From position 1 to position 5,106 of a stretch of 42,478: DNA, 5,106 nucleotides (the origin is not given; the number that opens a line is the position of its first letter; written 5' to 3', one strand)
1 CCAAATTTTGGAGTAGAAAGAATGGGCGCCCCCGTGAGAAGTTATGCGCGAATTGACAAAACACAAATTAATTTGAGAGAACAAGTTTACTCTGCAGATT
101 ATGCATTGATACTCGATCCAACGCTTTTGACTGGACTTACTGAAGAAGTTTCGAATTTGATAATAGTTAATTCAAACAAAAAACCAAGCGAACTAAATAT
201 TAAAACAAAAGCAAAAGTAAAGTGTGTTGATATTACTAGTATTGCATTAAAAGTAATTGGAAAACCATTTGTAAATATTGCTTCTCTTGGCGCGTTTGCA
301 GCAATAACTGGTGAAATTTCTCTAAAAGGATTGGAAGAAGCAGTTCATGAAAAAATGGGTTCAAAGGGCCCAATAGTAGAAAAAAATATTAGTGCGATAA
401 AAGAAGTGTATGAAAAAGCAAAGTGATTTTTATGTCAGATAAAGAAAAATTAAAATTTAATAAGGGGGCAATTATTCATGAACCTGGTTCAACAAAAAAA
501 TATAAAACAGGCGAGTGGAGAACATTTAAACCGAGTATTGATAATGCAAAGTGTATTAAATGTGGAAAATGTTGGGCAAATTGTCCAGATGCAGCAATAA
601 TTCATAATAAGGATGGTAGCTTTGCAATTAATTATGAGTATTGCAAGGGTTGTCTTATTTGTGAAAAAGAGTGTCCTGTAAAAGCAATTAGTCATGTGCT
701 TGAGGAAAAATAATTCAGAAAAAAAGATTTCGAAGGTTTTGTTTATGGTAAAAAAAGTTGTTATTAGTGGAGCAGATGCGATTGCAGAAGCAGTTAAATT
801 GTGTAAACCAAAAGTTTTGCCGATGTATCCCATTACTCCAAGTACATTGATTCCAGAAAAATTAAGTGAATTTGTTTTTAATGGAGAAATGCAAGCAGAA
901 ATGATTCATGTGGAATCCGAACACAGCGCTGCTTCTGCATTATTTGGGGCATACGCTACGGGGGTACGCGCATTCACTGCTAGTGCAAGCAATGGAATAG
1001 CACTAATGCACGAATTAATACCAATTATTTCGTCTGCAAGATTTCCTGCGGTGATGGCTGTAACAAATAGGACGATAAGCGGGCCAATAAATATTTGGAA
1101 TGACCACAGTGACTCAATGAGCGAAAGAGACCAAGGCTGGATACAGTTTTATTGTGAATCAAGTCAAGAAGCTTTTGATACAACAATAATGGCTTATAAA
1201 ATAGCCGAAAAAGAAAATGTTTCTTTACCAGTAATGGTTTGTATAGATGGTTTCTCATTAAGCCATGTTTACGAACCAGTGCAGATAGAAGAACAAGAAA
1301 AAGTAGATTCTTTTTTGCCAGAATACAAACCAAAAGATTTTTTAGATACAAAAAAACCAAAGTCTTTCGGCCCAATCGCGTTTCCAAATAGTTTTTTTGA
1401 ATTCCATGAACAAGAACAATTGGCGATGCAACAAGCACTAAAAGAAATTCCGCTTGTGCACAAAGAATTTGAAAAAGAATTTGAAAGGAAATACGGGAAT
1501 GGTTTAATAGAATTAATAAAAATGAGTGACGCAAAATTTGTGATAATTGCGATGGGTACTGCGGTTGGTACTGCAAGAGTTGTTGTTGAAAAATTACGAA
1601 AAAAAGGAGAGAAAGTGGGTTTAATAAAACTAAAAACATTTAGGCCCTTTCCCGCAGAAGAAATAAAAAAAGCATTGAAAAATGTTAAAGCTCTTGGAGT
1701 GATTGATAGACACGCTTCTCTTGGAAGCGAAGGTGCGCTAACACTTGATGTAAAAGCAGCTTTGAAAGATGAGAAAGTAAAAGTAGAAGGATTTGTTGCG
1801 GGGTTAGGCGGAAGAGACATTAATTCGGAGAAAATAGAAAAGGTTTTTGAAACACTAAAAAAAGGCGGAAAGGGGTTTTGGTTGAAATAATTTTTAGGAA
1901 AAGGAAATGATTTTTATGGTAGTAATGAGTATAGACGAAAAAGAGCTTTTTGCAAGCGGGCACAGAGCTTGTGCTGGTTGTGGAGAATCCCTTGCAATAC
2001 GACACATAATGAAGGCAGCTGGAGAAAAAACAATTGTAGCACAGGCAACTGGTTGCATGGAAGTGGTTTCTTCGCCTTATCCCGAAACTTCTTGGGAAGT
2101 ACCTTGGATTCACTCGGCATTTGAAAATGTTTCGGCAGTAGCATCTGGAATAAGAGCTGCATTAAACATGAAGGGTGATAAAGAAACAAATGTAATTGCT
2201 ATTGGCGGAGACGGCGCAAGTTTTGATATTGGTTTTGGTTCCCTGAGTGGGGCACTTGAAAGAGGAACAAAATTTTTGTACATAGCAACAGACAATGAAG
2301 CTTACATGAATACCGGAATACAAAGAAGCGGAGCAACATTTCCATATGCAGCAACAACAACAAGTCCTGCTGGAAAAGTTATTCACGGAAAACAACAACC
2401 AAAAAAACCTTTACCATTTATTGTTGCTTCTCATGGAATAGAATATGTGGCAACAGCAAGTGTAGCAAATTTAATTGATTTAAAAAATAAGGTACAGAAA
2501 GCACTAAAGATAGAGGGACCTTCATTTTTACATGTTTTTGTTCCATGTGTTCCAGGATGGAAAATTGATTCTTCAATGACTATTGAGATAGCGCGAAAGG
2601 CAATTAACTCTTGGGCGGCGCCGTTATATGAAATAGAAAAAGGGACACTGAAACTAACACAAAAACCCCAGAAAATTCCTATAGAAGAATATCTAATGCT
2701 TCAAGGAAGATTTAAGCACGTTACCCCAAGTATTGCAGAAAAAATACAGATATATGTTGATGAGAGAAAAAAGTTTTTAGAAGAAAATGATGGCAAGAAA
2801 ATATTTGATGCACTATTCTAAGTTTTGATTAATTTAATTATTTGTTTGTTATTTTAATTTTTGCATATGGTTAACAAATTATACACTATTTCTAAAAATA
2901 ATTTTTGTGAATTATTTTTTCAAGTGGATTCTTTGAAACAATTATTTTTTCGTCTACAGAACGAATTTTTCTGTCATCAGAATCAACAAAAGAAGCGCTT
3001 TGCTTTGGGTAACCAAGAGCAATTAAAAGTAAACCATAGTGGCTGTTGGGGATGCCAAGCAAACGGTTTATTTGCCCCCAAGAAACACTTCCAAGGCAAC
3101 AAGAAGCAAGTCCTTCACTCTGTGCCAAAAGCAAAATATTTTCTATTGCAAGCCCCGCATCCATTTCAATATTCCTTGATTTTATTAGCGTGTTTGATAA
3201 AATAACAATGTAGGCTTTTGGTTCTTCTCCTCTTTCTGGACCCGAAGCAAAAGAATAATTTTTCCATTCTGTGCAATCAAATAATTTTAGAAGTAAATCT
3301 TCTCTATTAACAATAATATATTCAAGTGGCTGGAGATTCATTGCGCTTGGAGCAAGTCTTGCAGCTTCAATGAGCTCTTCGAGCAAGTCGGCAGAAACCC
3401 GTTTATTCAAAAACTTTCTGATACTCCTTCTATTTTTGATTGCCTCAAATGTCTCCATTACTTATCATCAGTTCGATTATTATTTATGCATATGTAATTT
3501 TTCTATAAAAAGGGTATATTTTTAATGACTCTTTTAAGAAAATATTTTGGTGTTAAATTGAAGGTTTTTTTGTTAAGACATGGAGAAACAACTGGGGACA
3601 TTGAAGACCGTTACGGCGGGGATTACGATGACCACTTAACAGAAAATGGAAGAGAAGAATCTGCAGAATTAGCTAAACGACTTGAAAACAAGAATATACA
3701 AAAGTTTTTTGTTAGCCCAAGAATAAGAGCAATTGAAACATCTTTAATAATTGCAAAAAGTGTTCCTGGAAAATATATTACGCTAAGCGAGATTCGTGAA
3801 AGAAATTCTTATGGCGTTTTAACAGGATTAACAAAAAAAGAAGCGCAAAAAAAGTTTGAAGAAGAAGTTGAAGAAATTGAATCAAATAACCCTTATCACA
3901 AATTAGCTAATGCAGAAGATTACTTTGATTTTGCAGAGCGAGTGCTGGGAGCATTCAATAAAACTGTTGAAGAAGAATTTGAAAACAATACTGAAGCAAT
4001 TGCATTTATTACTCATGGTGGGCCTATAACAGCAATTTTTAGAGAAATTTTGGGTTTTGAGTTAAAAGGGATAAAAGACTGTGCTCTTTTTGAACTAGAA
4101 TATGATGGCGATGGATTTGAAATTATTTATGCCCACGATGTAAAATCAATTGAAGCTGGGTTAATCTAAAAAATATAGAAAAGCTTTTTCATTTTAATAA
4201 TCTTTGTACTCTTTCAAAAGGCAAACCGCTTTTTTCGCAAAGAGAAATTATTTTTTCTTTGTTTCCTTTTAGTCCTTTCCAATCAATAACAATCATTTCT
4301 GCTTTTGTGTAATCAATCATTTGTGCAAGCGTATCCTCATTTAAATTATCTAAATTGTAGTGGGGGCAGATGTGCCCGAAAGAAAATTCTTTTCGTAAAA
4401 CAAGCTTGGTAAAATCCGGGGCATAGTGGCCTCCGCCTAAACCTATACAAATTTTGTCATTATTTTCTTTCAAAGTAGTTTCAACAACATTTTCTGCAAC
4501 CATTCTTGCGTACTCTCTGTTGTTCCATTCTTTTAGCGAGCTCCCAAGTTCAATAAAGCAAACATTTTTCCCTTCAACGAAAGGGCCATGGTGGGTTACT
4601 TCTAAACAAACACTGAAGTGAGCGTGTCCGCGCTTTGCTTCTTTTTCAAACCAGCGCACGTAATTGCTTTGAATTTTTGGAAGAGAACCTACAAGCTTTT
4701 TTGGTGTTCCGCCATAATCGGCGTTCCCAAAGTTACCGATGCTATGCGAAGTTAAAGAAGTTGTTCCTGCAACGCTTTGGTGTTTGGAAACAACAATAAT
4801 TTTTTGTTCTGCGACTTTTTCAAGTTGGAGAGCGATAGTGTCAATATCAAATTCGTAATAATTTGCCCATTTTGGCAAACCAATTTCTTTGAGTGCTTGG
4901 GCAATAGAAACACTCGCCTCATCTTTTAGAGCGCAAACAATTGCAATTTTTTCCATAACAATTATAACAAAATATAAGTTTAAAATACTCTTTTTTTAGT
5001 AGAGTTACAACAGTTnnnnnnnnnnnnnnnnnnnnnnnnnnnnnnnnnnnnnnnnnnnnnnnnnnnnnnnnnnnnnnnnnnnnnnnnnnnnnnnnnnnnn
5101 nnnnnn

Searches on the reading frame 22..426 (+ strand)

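Call 83: search_protein_families(library=pfam, proteins=[window:22-426:+], max_evalue=0.00001)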
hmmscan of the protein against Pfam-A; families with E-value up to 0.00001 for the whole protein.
window:22-426:+ (134 aa): 1 family
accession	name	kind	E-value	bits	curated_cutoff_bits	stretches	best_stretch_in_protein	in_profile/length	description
PF01558.24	POR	-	1e-20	75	27.4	1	1-131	34-173/173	Pyruvate ferredoxin/flavodoxin oxidoreductase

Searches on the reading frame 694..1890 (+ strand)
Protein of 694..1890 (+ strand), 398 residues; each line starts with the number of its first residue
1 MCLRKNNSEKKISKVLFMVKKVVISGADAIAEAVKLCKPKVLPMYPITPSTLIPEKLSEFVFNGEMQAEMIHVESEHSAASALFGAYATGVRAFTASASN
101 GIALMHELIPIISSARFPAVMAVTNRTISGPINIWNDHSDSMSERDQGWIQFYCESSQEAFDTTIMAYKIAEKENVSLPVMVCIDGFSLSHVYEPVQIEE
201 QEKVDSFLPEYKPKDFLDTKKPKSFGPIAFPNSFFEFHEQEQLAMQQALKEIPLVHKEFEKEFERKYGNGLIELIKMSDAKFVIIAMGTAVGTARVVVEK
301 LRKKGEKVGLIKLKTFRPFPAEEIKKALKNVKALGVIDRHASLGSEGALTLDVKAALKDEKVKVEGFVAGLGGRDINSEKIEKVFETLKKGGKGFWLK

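Call 42: search_protein_families(library=pfam, proteins=[window:694-1890:+], max_evalue=0.00001)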
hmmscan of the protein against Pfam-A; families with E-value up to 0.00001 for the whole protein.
window:694-1890:+ (398 aa): 3 families
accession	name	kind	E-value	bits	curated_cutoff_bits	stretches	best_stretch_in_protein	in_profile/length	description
PF01855.24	POR_N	-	5.5e-68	229.6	27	1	33-253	2-227/231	Pyruvate flavodoxin/ferredoxin oxidoreductase, thiamine diP-bdg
PF17147.9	PFOR_II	-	2.4e-33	115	27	1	280-381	1-102/102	Pyruvate:ferredoxin oxidoreductase core domain II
PF02780.25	Transketolase_C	-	2.3e-07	31.2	25.9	1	279-348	9-78/124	Transketolase, C-terminal domain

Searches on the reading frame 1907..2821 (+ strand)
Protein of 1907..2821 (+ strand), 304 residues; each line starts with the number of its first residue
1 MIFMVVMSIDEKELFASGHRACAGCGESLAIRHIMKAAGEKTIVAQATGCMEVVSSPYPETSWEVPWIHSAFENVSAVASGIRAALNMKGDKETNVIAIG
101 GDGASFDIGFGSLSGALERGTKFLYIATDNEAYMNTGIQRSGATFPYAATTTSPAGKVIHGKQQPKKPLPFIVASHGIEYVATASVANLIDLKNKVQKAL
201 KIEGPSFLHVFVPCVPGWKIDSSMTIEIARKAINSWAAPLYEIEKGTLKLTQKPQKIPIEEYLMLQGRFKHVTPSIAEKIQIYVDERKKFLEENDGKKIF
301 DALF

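Call 42: search_protein_families(library=pfam, proteins=[window:1907-2821:+], max_evalue=0.00001)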
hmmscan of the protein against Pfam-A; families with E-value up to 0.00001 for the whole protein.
window:1907-2821:+ (304 aa): 1 family
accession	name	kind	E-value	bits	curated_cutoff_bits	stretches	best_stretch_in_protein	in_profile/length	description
PF02775.26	TPP_enzyme_C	-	1.4e-18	67.6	21.9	1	48-210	2-151/151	Thiamine pyrophosphate enzyme, C-terminal TPP binding domain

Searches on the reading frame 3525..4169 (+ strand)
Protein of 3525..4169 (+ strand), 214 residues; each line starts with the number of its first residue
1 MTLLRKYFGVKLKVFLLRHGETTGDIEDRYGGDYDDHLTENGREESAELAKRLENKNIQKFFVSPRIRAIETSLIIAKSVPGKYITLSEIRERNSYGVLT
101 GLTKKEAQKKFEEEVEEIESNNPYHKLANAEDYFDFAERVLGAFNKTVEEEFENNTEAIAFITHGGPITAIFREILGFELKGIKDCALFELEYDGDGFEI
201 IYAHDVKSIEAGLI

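Call 42: search_protein_families(library=pfam, proteins=[window:3525-4169:+], max_evalue=0.00001)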
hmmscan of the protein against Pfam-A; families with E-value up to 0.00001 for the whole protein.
window:3525-4169:+ (214 aa): 1 family
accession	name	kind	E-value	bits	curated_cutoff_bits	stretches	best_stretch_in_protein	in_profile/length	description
PF00300.27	His_Phos_1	-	4.8e-36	124.7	21.7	1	14-200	1-188/194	Histidine phosphatase superfamily (branch 1)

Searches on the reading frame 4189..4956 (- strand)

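Call 42: search_protein_families(library=pfam, proteins=[window:4189-4956:-], max_evalue=0.00001)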
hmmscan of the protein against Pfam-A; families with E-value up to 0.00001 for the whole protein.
window:4189-4956:- (255 aa): 1 family
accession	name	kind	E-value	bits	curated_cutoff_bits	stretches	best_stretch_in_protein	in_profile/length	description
PF04414.18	tRNA_deacylase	-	3.2e-59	200.3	33.6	1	51-246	6-203/205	D-aminoacyl-tRNA deacylase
